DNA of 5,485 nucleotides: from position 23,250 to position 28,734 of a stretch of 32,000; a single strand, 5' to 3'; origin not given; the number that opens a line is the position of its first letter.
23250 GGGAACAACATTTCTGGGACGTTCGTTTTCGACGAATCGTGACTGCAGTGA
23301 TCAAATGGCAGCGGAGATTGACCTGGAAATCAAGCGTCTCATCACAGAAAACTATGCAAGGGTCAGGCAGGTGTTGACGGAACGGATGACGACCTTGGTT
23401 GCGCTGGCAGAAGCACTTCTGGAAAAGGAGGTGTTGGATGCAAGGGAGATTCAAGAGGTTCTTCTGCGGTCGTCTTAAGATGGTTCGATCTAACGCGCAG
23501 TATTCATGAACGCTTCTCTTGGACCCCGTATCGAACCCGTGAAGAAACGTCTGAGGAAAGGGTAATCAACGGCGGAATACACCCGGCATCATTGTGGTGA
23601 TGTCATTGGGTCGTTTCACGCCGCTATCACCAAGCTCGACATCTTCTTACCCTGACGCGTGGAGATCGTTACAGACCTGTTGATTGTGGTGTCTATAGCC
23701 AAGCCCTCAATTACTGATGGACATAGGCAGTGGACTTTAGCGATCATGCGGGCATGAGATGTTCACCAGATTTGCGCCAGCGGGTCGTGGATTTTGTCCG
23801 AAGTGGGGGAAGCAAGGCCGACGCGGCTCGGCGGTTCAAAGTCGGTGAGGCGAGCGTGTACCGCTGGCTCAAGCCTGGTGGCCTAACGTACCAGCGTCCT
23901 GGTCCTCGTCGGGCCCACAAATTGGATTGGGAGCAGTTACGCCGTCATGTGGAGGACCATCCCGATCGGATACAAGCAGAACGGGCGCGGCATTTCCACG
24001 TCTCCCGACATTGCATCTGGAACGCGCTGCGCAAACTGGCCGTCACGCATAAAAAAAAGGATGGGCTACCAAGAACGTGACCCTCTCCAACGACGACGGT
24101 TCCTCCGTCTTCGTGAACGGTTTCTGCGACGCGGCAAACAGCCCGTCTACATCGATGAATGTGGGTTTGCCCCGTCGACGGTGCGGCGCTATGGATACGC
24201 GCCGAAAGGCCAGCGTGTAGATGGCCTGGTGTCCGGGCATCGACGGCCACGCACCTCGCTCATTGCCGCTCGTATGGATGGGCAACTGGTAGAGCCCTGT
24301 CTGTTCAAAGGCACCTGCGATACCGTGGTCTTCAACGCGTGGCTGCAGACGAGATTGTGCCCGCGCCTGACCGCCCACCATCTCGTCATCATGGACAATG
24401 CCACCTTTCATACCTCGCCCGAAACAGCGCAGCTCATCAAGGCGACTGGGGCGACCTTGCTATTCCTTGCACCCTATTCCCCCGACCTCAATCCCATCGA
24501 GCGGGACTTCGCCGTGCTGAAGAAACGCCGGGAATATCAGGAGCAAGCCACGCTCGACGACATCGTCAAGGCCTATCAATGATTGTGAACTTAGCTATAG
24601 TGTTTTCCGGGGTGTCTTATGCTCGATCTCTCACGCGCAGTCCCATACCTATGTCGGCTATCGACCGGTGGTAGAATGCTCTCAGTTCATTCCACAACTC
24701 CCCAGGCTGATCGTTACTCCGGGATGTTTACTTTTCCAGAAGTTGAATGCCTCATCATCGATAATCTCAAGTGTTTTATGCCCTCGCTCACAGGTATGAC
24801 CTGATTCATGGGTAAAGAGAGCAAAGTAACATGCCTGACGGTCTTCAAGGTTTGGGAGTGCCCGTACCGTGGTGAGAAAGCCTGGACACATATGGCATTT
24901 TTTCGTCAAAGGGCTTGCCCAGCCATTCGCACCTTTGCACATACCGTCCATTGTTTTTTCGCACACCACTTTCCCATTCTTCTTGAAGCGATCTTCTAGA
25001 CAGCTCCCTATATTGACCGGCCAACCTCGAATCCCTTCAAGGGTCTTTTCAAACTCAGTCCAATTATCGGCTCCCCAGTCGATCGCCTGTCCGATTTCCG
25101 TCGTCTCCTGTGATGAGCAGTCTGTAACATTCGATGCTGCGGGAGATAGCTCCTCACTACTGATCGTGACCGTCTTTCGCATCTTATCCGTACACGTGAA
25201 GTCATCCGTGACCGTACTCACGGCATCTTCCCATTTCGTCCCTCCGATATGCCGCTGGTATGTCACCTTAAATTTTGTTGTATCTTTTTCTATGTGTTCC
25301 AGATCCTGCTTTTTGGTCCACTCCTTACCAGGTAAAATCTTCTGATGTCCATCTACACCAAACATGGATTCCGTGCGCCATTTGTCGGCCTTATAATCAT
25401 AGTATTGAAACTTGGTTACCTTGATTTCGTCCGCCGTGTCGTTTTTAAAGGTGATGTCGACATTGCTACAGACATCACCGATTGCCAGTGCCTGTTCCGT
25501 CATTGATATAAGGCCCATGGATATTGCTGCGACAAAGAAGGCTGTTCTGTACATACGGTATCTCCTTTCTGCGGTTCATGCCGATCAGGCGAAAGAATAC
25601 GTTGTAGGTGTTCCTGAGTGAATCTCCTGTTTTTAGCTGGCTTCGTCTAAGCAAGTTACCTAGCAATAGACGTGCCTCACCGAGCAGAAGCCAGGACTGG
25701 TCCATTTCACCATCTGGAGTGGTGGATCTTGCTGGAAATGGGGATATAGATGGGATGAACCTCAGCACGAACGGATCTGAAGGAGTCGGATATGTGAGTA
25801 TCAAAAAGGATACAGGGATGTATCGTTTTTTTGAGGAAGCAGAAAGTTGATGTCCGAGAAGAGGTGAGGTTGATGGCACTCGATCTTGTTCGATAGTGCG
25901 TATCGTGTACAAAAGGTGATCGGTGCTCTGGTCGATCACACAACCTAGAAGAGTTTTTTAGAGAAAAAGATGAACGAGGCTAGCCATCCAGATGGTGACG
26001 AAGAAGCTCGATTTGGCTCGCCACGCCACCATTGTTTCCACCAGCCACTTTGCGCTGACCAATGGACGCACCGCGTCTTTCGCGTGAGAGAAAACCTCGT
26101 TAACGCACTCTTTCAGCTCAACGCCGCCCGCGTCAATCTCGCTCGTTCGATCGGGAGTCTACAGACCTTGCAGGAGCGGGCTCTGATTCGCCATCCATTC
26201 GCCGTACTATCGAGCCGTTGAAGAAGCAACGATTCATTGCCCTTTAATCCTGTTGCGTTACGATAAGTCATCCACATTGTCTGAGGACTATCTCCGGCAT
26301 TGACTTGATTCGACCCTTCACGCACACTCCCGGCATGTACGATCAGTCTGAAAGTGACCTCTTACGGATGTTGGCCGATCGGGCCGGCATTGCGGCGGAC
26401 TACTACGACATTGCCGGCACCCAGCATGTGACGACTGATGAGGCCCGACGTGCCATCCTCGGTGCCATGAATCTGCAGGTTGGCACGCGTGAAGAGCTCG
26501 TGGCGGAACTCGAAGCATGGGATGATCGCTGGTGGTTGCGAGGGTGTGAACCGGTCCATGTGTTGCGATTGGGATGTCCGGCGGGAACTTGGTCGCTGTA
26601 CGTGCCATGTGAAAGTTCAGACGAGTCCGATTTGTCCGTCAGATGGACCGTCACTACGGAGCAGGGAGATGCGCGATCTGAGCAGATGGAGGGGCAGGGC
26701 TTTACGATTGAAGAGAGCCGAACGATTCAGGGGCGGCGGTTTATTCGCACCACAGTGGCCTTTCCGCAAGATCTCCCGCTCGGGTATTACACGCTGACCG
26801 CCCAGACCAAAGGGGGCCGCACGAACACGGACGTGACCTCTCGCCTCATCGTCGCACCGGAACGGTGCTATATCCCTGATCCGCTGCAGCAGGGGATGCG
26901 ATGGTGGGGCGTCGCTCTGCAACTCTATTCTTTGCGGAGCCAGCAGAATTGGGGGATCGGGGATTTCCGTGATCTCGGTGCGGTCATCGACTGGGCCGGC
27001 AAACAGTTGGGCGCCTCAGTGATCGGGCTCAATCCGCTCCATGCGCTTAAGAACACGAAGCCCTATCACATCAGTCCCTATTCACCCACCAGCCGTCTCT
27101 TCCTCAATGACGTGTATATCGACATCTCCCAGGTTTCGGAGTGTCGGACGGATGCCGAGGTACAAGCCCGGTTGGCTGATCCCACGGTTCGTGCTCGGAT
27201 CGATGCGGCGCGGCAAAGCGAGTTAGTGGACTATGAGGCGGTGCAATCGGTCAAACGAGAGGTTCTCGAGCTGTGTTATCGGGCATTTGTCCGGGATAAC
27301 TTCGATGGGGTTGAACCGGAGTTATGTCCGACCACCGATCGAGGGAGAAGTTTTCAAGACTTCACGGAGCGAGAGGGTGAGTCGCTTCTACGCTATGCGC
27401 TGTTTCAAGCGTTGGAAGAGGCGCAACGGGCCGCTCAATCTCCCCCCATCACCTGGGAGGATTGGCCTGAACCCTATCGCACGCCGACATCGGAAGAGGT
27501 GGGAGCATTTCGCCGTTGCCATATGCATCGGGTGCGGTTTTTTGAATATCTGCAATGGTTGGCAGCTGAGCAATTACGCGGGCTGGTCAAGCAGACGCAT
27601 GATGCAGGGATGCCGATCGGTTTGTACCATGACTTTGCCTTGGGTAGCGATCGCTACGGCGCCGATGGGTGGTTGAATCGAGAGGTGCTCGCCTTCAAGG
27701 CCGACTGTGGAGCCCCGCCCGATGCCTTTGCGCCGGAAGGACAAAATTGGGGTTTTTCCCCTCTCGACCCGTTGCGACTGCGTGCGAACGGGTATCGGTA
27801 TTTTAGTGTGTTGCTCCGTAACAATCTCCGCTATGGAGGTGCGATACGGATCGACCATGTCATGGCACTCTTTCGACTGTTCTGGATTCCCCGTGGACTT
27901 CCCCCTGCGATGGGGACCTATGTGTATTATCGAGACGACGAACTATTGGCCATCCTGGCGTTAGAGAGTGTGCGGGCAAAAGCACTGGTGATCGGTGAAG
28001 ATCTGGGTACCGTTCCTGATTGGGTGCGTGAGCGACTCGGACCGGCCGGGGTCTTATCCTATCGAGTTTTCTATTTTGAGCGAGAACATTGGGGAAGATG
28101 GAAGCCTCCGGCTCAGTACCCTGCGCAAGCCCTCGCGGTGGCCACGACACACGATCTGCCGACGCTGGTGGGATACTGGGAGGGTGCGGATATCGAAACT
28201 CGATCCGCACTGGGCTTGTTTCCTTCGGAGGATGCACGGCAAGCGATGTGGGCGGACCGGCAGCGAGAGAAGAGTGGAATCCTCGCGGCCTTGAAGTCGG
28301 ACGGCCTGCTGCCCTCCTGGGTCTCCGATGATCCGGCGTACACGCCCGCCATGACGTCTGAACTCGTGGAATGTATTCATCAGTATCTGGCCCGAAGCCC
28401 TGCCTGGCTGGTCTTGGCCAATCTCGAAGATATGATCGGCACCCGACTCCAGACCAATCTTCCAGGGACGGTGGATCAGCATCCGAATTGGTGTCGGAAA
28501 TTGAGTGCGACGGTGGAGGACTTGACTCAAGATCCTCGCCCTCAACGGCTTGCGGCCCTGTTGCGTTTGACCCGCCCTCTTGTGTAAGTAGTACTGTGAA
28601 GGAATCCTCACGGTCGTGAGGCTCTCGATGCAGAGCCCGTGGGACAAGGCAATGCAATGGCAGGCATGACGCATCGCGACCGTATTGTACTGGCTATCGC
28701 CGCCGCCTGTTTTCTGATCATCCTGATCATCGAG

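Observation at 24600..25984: A lower-GC island encodes a secreted, Cys-rich HExxH protein of unclear family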

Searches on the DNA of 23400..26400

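Call 53: search_rna_families(source=window, start=23400, end=26400, threshold=evalue, max_evalue=1)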
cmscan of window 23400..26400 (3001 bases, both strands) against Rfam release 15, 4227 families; matches with E-value up to 1: 0.
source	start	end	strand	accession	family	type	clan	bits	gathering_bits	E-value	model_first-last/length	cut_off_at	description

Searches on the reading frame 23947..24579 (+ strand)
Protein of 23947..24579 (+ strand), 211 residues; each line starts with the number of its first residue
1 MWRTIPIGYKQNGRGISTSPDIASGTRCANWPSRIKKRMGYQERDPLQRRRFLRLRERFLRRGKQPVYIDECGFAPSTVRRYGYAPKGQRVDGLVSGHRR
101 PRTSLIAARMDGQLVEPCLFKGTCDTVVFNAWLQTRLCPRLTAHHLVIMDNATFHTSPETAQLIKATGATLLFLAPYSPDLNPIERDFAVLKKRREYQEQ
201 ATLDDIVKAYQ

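Call 4: search_protein_families(library=pfam, proteins=[window:23947-24579:+], max_evalue=1)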
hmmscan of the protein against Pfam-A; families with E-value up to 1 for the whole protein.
window:23947-24579:+ (211 aa): 1 family
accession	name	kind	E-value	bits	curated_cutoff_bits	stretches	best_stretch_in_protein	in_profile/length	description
PF13358.12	DDE_3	-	1.8e-34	119.1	28.6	1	67-200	3-139/146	DDE superfamily endonuclease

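Call 5: search_protein_families(library=ncbifam, proteins=[window:23947-24579:+], max_evalue=1)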
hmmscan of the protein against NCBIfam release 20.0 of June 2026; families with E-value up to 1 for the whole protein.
window:23947-24579:+ (211 aa): 1 family
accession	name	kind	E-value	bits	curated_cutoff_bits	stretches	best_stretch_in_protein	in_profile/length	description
NF033545.0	transpos_IS630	equivalog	6.6e-31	107.9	100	1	33-206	111-287/299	IS630 family transposase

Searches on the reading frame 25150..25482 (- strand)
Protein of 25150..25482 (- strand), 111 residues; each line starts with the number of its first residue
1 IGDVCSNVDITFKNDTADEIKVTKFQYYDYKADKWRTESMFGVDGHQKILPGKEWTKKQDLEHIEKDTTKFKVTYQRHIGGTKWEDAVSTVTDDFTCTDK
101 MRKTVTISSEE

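Call 38: search_protein_families(library=pfam, alignment_id=A3, max_evalue=1)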
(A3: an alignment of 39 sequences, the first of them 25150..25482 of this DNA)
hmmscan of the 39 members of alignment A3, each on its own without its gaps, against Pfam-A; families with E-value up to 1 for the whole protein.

A. member 1, window:25150-25482:- (111 aa): 1 family
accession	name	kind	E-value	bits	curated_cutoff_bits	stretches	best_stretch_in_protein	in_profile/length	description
PF05934.16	MCLC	-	0.066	12.4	25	1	22-47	157-182/549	Mid-1-related chloride channel (MCLC)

B. families by the number of members that match (of 39 scanned): 17 families
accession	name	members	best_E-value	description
PF05934.16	MCLC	2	0.037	Mid-1-related chloride channel (MCLC)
PF10902.13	WYL_2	2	0.037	WYL_2, Sm-like SH3 beta-barrel fold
PF16163.10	DUF4869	1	0.022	Domain of unknown function (DUF4869)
PF17026.10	zf-RRPl_C4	1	0.032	Putative ribonucleoprotein zinc-finger pf C4 type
PF00153.32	Mito_carr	1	0.065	Mitochondrial carrier protein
PF07403.16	DUF1505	1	0.075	Protein of unknown function (DUF1505)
PF17378.7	REC104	1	0.077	Meiotic recombination protein REC104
PF12712.13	DUF3805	1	0.083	Domain of unknown function (DUF3805)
PF13663.11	DUF4148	1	0.085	Domain of unknown function (DUF4148)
PF12083.13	DUF3560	1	0.096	Domain of unknown function (DUF3560)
PF25117.1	Agd3_C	1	0.14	Agd3 C-terminal domain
PF16179.11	RHD_dimer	1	0.15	Rel homology dimerisation domain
PF01344.31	Kelch_1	1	0.19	Kelch motif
PF19657.4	DUF6160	1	0.22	Family of unknown function (DUF6160)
PF11453.13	DUF2950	1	0.31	Protein of unknown function (DUF2950)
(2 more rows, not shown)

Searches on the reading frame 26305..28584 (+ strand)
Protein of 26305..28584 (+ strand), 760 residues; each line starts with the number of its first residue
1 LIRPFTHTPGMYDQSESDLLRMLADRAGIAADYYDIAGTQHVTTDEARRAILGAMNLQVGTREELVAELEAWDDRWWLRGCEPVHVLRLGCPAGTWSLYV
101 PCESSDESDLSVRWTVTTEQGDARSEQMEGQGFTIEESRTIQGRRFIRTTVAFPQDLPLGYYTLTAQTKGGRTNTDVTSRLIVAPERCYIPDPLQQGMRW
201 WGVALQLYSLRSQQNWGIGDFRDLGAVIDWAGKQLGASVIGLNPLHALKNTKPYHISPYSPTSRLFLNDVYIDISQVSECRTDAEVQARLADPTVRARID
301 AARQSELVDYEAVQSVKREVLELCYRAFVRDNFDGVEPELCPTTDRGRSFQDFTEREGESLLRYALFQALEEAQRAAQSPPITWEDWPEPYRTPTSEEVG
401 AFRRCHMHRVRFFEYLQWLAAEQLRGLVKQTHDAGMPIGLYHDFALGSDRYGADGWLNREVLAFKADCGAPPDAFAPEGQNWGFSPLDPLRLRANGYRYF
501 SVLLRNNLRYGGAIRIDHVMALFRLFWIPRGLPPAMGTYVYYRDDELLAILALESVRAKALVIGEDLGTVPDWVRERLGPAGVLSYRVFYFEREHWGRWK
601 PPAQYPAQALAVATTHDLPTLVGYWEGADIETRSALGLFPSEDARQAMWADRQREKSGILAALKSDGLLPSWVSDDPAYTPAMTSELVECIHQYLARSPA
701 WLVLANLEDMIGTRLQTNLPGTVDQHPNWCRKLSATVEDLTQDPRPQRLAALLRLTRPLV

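Call 4: search_protein_families(library=pfam, proteins=[window:26305-28584:+], max_evalue=1)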
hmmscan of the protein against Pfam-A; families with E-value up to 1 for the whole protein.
window:26305-28584:+ (760 aa): 2 families
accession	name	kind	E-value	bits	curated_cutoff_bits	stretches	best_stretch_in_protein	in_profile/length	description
PF02446.23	Glyco_hydro_77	-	2.4e-113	379.9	25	1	205-734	1-460/465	4-alpha-glucanotransferase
PF21226.3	MalQ_N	-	2.1e-14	54.1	24.1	1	100-185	15-91/91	MalQ N-terminal beta sandwich domain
